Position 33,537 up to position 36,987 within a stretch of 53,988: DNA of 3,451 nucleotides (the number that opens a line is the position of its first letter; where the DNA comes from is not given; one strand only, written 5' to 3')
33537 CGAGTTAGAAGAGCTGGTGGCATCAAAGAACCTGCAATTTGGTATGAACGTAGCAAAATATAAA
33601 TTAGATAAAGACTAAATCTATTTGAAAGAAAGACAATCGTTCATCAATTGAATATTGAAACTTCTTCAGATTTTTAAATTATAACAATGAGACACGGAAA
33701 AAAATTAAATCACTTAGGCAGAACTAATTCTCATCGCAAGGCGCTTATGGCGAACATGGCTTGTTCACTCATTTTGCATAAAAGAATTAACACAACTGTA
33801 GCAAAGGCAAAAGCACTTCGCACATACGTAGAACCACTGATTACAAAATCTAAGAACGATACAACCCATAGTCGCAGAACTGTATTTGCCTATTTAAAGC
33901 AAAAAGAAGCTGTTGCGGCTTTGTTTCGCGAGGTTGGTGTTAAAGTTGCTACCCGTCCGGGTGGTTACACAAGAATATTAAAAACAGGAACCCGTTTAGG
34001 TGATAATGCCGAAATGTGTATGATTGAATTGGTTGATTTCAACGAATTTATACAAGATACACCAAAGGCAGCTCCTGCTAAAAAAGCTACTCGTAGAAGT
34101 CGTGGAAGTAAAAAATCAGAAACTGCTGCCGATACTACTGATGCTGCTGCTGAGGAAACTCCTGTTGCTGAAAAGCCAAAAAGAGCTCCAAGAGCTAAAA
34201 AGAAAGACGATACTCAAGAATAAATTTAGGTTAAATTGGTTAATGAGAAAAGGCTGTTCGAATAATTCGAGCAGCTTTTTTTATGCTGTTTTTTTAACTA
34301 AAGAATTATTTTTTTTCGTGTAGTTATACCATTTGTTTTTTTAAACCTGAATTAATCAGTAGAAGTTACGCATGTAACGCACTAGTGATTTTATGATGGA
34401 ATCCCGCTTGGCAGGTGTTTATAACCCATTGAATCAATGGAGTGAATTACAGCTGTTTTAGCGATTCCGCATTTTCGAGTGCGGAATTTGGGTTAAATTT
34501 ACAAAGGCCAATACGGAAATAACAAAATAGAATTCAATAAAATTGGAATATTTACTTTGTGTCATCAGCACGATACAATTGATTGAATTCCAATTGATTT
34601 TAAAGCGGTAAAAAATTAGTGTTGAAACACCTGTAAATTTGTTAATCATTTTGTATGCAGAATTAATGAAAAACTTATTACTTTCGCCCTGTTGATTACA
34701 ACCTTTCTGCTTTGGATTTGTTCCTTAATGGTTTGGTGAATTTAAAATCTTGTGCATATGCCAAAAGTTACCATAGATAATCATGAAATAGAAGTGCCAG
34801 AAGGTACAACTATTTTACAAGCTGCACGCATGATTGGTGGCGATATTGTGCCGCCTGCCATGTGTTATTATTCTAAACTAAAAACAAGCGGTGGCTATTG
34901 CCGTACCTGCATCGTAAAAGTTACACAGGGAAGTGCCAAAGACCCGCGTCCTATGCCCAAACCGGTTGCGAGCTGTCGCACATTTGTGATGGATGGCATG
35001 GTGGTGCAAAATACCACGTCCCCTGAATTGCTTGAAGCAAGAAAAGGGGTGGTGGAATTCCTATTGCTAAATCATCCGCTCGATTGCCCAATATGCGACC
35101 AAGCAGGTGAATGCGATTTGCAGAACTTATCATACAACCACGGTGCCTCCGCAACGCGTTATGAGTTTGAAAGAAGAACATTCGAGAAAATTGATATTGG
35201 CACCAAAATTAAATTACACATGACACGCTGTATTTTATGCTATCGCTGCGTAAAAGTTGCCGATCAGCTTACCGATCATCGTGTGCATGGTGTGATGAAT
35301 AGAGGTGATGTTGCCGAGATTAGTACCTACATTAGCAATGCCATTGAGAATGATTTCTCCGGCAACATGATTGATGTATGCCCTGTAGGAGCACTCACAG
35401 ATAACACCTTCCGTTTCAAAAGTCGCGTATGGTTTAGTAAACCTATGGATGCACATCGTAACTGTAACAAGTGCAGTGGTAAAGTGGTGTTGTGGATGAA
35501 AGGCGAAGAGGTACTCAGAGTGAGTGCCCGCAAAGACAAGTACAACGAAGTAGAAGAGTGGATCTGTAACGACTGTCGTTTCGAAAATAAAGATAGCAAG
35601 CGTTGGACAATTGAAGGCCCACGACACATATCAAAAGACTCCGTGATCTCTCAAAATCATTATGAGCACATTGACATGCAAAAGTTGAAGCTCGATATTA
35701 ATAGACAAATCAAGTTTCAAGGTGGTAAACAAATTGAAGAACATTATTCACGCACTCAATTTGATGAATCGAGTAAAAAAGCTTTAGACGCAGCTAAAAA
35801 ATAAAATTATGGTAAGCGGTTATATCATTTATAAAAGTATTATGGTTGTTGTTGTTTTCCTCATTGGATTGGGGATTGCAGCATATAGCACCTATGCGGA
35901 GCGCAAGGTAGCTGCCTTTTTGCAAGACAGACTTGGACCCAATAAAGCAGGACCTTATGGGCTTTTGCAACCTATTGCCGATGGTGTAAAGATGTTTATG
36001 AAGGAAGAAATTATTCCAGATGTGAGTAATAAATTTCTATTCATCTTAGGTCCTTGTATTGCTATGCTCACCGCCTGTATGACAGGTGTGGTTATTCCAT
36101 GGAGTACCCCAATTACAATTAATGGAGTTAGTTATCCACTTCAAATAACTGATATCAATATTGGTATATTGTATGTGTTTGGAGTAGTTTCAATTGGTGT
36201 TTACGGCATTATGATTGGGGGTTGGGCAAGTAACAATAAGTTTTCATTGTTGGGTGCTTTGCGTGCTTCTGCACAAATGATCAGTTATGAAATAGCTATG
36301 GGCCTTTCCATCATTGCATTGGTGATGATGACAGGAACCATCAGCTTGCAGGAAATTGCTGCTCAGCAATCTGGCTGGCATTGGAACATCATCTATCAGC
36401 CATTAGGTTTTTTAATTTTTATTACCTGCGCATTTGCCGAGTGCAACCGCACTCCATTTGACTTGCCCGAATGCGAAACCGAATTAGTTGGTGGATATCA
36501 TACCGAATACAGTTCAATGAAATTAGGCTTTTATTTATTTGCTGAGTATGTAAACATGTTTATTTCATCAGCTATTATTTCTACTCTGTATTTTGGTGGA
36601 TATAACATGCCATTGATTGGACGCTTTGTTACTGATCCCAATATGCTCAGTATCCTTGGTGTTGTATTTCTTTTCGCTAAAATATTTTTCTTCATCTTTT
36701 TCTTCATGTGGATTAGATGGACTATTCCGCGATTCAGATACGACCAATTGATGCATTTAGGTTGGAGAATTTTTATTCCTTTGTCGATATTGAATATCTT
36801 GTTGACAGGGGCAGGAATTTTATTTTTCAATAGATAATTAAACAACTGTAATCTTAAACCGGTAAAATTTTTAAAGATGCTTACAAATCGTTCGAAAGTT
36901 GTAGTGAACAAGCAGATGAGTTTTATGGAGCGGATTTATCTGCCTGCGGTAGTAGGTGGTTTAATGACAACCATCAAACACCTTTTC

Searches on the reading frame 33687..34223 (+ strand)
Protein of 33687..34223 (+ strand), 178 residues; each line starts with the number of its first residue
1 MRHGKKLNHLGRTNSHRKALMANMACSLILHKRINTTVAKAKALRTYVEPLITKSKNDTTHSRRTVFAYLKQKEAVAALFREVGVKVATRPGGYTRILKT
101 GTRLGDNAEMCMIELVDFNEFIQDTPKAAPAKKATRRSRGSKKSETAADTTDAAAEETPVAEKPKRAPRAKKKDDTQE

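Call 8: search_protein_families(library=pfam, proteins=[window:33687-34223:+])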
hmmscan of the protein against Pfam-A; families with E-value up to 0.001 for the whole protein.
window:33687-34223:+ (178 aa): 1 family
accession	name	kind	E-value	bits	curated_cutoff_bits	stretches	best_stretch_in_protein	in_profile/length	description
PF01196.24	Ribosomal_L17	-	2.6e-36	124.9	27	1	20-116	1-97/97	Ribosomal protein L17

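Call 25: find_encoding_contigs(protein=window:33687-34223:+, flank=3000, max_places=10)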
Protein window:33687-34223:+ (178 aa): 22 contigs read that carry it; 10 places shown.
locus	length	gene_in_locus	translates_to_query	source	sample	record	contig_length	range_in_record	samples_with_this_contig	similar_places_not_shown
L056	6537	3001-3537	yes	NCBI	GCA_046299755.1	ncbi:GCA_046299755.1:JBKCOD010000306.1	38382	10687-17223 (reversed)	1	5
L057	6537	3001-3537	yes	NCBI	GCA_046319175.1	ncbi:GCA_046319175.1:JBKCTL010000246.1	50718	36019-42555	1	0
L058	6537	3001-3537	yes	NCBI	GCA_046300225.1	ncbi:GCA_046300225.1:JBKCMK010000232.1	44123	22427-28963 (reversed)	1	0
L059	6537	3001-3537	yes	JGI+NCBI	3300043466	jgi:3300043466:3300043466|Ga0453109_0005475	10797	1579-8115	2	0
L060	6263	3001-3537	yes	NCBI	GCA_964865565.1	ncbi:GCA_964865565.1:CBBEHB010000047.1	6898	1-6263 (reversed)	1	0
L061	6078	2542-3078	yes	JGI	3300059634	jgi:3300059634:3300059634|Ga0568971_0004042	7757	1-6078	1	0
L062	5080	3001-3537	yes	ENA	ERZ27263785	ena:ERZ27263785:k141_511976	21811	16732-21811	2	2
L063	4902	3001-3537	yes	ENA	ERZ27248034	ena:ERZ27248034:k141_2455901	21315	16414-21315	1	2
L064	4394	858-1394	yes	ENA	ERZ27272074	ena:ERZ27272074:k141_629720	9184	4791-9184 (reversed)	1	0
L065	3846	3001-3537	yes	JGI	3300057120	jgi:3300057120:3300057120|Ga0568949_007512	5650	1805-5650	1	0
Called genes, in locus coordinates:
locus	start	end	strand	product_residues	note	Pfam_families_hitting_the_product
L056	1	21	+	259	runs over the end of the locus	PF00557:Peptidase_M24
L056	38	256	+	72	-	PF01176:eIF-1a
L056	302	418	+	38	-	PF00444:Ribosomal_L36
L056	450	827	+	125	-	PF00416:Ribosomal_S13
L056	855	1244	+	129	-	PF00411:Ribosomal_S11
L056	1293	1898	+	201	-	PF00163:Ribosomal_S4, PF01479:S4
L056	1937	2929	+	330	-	PF01193:RNA_pol_L, PF01000:RNA_pol_A_bac, PF03118:RNA_pol_A_CTD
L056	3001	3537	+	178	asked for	PF01196:Ribosomal_L17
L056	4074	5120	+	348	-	PF00111:Fer2, PF13510:Fer2_4, PF10588:NADH-G_4Fe-4S_3, PF22117:Fer4_Nqo3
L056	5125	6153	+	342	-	PF00146:NADHdh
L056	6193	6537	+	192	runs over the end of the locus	PF13534:Fer4_17 (faint), PF14697:Fer4_21 (faint), PF13237:Fer4_10, PF12838:Fer4_7, PF13183:Fer4_8 (weak), PF13187:Fer4_9, PF13484:Fer4_16 (weak), PF00037:Fer4, +4 more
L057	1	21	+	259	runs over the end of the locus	PF00557:Peptidase_M24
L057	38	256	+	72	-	PF01176:eIF-1a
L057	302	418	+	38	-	PF00444:Ribosomal_L36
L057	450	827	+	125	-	PF00416:Ribosomal_S13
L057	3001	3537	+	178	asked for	PF01196:Ribosomal_L17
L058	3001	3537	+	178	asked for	PF01196:Ribosomal_L17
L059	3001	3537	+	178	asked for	PF01196:Ribosomal_L17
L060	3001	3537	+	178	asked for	PF01196:Ribosomal_L17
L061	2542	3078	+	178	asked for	PF01196:Ribosomal_L17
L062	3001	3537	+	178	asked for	PF01196:Ribosomal_L17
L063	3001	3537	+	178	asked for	PF01196:Ribosomal_L17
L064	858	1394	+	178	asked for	PF01196:Ribosomal_L17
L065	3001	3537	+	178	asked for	PF01196:Ribosomal_L17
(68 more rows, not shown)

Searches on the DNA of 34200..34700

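Call 5: search_rna_families(source=window, start=34200, end=34700, threshold=evalue, max_evalue=10, show_alignments=3)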
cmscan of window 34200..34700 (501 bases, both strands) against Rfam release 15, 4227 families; matches with E-value up to 10: 14.
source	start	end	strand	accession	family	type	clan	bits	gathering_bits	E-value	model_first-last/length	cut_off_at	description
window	34200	34283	+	RF02865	ncS01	Gene; sRNA;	-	21.2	58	0.19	25-110/110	5'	Burkholderia sRNA 1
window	34242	34319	+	RF04312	trpB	Cis-reg;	-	20.9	59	1.8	1-107/107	no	trpB ncRNA motif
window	34530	34600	+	RF01301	snoR4a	Gene; snRNA; snoRNA; CD-box;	-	20.6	50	0.48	1-77/77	no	Small nucleolar RNA snoR4a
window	34639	34697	+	RF02294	TtnuCD18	Gene; snRNA; snoRNA; CD-box;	-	18.8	55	6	1-58/58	no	Tetrahymena snoRNA TtnuCD18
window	34238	34285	+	RF04319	BTncRNA_FopS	Gene; sRNA;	-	18.2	56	2.7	26-71/71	no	Bacteroidetes FopS (family of paralogous sRNAs)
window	34200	34289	+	RF00558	L20_leader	Cis-reg; leader;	-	17.8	58.7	0.64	3-127/127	5'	Ribosomal protein L20 leader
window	34250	34319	-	RF02844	RefA9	Gene; antisense;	-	16.5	49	7.2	1-64/64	no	Enterococcus sRNA A9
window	34246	34313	-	RF01472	rli40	Gene; sRNA;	-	15.2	100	0.18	1-263/263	no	Listeria sRNA rli40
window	34612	34654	-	RF00221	SNORD43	Gene; snRNA; snoRNA; CD-box;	CL00059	13.9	45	6.4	1-64/64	no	Small nucleolar RNA SNORD43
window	34226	34302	+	RF04128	MIR8562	Gene; miRNA;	-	12.7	211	9.3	72-171/242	no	MIR8562 microRNA precursor family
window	34200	34284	+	RF02637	EF0408_EF0409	Gene; sRNA;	-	12.3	440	0.8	311-412/412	5'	Enterococcus sRNA EF0408_EF0409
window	34450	34554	+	RF01807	GIR1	Gene; ribozyme;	-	12.2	100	2.1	1-201/201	no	GIR1 branching ribozyme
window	34533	34604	+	RF02575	DM_SisR1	Gene;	-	11.4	62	4.7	267-338/389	no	Drosophila melanogaster stable intronic sequence RNA 1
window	34247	34317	-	RF02080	STnc170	Gene; sRNA;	-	10.2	80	7.9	196-270/333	no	Salmonella enterica sRNA STnc170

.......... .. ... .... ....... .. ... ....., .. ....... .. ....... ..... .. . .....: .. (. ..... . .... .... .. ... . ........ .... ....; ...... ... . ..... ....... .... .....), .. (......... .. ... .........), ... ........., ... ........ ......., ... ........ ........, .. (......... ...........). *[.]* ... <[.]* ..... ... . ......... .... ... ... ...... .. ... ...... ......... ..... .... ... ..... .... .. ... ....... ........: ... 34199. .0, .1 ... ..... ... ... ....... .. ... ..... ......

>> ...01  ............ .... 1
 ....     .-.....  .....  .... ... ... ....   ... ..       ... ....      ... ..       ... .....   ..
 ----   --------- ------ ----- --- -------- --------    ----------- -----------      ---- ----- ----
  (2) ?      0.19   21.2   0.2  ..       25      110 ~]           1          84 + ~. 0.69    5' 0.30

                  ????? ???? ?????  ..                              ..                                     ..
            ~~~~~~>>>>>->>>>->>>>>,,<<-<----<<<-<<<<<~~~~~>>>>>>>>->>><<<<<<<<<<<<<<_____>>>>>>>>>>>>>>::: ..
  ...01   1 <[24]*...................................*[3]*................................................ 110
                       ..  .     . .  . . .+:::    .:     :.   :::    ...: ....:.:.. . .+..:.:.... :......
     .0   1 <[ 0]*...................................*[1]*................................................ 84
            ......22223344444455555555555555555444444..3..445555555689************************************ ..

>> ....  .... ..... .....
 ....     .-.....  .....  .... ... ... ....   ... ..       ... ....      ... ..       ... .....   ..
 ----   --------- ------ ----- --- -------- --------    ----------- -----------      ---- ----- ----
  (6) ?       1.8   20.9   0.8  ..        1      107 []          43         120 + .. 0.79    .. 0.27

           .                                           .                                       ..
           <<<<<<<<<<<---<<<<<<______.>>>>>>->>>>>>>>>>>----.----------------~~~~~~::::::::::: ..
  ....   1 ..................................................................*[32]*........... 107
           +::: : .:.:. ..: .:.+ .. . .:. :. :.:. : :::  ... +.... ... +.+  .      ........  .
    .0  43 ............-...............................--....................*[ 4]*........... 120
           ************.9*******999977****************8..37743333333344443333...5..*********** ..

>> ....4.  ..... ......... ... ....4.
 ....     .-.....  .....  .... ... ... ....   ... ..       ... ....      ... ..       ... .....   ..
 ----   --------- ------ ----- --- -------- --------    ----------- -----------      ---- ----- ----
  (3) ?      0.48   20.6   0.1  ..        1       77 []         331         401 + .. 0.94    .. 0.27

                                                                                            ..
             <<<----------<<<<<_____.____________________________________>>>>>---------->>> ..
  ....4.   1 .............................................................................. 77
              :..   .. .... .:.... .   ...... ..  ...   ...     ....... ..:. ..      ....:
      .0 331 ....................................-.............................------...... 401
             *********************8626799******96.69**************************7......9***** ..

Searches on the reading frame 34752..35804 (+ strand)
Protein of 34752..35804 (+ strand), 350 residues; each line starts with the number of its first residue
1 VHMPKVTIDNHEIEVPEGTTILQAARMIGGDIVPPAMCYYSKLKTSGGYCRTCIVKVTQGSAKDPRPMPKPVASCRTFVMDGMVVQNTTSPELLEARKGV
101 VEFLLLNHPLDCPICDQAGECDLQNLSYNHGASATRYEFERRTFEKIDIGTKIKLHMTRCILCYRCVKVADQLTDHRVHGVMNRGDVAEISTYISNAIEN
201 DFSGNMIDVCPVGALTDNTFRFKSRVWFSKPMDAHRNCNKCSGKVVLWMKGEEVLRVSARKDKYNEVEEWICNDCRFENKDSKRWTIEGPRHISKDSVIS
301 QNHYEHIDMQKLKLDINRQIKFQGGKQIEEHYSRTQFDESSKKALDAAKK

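Call 8: search_protein_families(library=pfam, proteins=[window:34752-35804:+])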
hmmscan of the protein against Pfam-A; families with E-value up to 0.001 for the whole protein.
window:34752-35804:+ (350 aa): 4 families
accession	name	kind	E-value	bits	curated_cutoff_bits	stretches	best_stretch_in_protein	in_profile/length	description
PF22117.2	Fer4_Nqo3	-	1e-27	96.5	27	1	150-216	1-67/67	NADH-quinone oxidoreductase subunit 3, ferredoxin-like domain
PF10588.14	NADH-G_4Fe-4S_3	-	3.4e-17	62.1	27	1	97-134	1-38/40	NADH-ubiquinone oxidoreductase-G iron-sulfur binding region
PF13510.11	Fer2_4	-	7.9e-13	48.7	22.8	1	6-89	6-81/82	2Fe-2S iron-sulfur cluster binding domain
PF00111.32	Fer2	-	8.3e-09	35.7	21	1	10-79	7-76/77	2Fe-2S iron-sulfur cluster binding domain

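Call 29: find_homologous_proteins(query=window:34758-35804:+, max_evalue=1e-60)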
Query window:34758-35804:+ (348 aa): 7999 proteins with E <= 1e-60 among 8000 candidates; the best 120 are listed.
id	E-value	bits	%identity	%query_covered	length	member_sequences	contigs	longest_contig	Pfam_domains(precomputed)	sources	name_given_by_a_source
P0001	2.0e-240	815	99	100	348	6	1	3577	PF13510.12,PF10588.15,PF00111.33,PF22117.3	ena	-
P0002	6.3e-227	770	93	100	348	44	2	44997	PF13510.12,PF10588.15,PF00111.33,PF22117.3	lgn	-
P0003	2.6e-226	768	93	100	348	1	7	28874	PF13510.12,PF10588.15,PF00111.33,PF22117.3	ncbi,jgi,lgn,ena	jgi:NADH-quinone oxidoreductase subunit G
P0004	2.9e-226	768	93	100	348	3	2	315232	PF13510.12,PF10588.15,PF00111.33,PF22117.3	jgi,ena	jgi:NADH-quinone oxidoreductase subunit G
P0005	3.8e-226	768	93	100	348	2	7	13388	PF13510.12,PF10588.15,PF00111.33,PF22117.3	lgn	-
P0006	1.1e-225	766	93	100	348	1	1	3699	PF13510.12,PF10588.15,PF00111.33,PF22117.3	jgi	jgi:NADH-quinone oxidoreductase subunit G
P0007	1.4e-225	766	93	100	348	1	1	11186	PF13510.12,PF10588.15,PF00111.33,PF22117.3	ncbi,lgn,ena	-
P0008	1.8e-225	765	93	100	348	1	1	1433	PF13510.12,PF10588.15,PF00111.33,PF22117.3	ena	-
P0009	1.9e-225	765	93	100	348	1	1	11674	PF13510.12,PF10588.15,PF00111.33,PF22117.3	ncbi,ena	-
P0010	5.2e-225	764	93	100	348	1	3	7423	PF13510.12,PF10588.15,PF00111.33,PF22117.3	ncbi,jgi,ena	jgi:NADH-quinone oxidoreductase subunit G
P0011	1.0e-224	763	92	100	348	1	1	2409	PF13510.12,PF10588.15,PF00111.33,PF22117.3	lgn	-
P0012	1.8e-224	762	92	100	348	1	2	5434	PF13510.12,PF10588.15,PF00111.33,PF22117.3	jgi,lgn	jgi:NADH-quinone oxidoreductase subunit G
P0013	2.0e-224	762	92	100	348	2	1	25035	PF13510.12,PF10588.15,PF00111.33,PF22117.3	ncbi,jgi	jgi:NADH-quinone oxidoreductase subunit G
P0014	3.5e-224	761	92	100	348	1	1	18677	PF13510.12,PF10588.15,PF00111.33,PF22117.3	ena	-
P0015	4.8e-224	761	92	100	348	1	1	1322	PF13510.12,PF10588.15,PF00111.33,PF22117.3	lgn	-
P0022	7.9e-205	697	86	97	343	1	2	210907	PF13510.12,PF10588.15,PF00111.33,PF22117.3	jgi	jgi:NADH-quinone oxidoreductase subunit G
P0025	1.1e-202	690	82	100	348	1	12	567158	PF13510.12,PF10588.15,PF00111.33,PF22117.3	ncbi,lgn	-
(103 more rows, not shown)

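Call 30: find_encoding_contigs(protein=P0004, flank=2500, max_places=2)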
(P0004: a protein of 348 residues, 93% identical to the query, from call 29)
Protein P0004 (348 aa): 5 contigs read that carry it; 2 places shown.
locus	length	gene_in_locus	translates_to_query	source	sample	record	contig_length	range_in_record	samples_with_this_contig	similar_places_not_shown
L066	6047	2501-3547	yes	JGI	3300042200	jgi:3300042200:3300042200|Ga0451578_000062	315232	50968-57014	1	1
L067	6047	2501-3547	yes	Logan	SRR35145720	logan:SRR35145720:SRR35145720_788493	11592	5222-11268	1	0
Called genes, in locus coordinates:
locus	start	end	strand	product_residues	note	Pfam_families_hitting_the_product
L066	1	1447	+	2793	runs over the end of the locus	PF18911:PKD_4, PF25390:WD40_RLD, PF00415:RCC1, PF13540:RCC1_2, PF00415:RCC1, PF13540:RCC1_2, PF00415:RCC1, PF13540:RCC1_2, +6 more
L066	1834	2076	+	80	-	-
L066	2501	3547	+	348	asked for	PF00111:Fer2, PF13510:Fer2_4, PF10588:NADH-G_4Fe-4S_3, PF22117:Fer4_Nqo3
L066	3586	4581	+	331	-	PF00146:NADHdh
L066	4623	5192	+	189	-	PF13534:Fer4_17 (faint), PF14697:Fer4_21 (faint), PF13237:Fer4_10, PF12838:Fer4_7, PF13183:Fer4_8, PF13187:Fer4_9, PF13484:Fer4_16 (weak), PF00037:Fer4, +4 more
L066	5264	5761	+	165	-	PF00499:Oxidored_q3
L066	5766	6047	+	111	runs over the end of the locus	PF00420:Oxidored_q2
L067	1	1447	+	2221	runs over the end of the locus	?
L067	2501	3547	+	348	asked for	PF00111:Fer2, PF13510:Fer2_4, PF10588:NADH-G_4Fe-4S_3, PF22117:Fer4_Nqo3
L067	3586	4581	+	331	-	PF00146:NADHdh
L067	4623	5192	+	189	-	PF13534:Fer4_17 (faint), PF14697:Fer4_21 (faint), PF13237:Fer4_10, PF12838:Fer4_7, PF13183:Fer4_8, PF13187:Fer4_9, PF13484:Fer4_16 (weak), PF00037:Fer4, +4 more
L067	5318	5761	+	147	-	PF00499:Oxidored_q3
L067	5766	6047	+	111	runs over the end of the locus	PF00420:Oxidored_q2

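Call 31: find_encoding_contigs(protein=P0022, flank=2500, max_places=2)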
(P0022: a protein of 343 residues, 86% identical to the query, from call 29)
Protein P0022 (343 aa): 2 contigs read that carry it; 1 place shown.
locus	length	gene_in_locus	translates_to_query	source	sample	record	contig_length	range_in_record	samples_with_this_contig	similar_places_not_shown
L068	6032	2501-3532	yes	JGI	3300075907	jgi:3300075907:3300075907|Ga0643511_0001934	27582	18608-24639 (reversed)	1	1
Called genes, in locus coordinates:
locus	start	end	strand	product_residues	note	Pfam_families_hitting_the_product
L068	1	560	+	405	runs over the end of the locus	PF00346:Complex1_49kDa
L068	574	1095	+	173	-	PF01257:2Fe-2S_thioredx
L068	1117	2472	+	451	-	PF01512:Complex1_51K, PF10589:NADH_4Fe-4S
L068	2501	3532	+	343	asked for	PF00111:Fer2, PF13510:Fer2_4, PF10588:NADH-G_4Fe-4S_3, PF22117:Fer4_Nqo3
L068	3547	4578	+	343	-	PF00146:NADHdh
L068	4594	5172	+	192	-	PF13534:Fer4_17 (faint), PF14697:Fer4_21 (faint), PF13183:Fer4_8, PF13237:Fer4_10, PF12838:Fer4_7, PF13187:Fer4_9, PF13484:Fer4_16 (weak), PF00037:Fer4, +4 more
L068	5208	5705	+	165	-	PF00499:Oxidored_q3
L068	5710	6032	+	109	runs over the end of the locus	PF00420:Oxidored_q2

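Call 32: find_encoding_contigs(protein=P0025, flank=2500, max_places=2)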
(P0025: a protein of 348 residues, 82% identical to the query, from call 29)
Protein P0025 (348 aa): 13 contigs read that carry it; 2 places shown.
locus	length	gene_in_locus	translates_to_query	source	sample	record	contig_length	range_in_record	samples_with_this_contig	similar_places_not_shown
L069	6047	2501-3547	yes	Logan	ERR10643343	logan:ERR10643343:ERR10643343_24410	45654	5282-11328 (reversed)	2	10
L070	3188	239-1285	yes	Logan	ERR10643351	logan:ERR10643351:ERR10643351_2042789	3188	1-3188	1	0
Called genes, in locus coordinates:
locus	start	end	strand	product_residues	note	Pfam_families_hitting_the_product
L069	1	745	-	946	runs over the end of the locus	PF02739:5_3_exonuc_N, PF01367:5_3_exonuc, PF01612:DNA_pol_A_exo1, PF22619:DNA_polI_exo1, PF00476:DNA_pol_A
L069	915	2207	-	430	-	PF01555:N6_N4_Mtase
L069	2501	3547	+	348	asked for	PF00111:Fer2 (weak), PF13510:Fer2_4, PF10588:NADH-G_4Fe-4S_3, PF22117:Fer4_Nqo3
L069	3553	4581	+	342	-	PF00146:NADHdh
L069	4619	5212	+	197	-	PF13534:Fer4_17 (faint), PF13183:Fer4_8 (weak), PF13237:Fer4_10, PF00037:Fer4 (weak), PF12838:Fer4_7, PF13187:Fer4_9, PF13484:Fer4_16, PF00037:Fer4, +5 more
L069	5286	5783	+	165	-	PF00499:Oxidored_q3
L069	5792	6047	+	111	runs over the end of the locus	PF00420:Oxidored_q2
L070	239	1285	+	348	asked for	PF00111:Fer2 (weak), PF13510:Fer2_4, PF10588:NADH-G_4Fe-4S_3, PF22117:Fer4_Nqo3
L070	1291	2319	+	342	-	PF00146:NADHdh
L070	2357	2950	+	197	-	PF13534:Fer4_17 (faint), PF13183:Fer4_8 (weak), PF13237:Fer4_10, PF00037:Fer4 (weak), PF12838:Fer4_7, PF13187:Fer4_9, PF13484:Fer4_16, PF00037:Fer4, +5 more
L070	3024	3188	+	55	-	?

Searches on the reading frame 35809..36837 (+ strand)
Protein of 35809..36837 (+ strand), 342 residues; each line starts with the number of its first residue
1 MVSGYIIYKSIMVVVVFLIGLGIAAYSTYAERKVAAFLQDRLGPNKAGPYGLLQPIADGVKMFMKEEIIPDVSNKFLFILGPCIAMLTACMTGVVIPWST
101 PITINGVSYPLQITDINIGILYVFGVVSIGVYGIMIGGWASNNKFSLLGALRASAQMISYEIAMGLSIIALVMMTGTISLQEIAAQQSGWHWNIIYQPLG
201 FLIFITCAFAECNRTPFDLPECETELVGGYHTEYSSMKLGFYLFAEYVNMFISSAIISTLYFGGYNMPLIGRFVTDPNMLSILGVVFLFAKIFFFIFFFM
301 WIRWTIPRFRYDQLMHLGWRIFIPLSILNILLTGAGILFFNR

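Call 8: search_protein_families(library=pfam, proteins=[window:35809-36837:+])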
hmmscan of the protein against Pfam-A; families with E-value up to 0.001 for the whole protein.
window:35809-36837:+ (342 aa): 1 family
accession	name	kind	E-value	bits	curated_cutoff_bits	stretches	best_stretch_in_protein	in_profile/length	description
PF00146.26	NADHdh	-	1.2e-122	409.4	27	1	13-333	3-297/298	NADH dehydrogenase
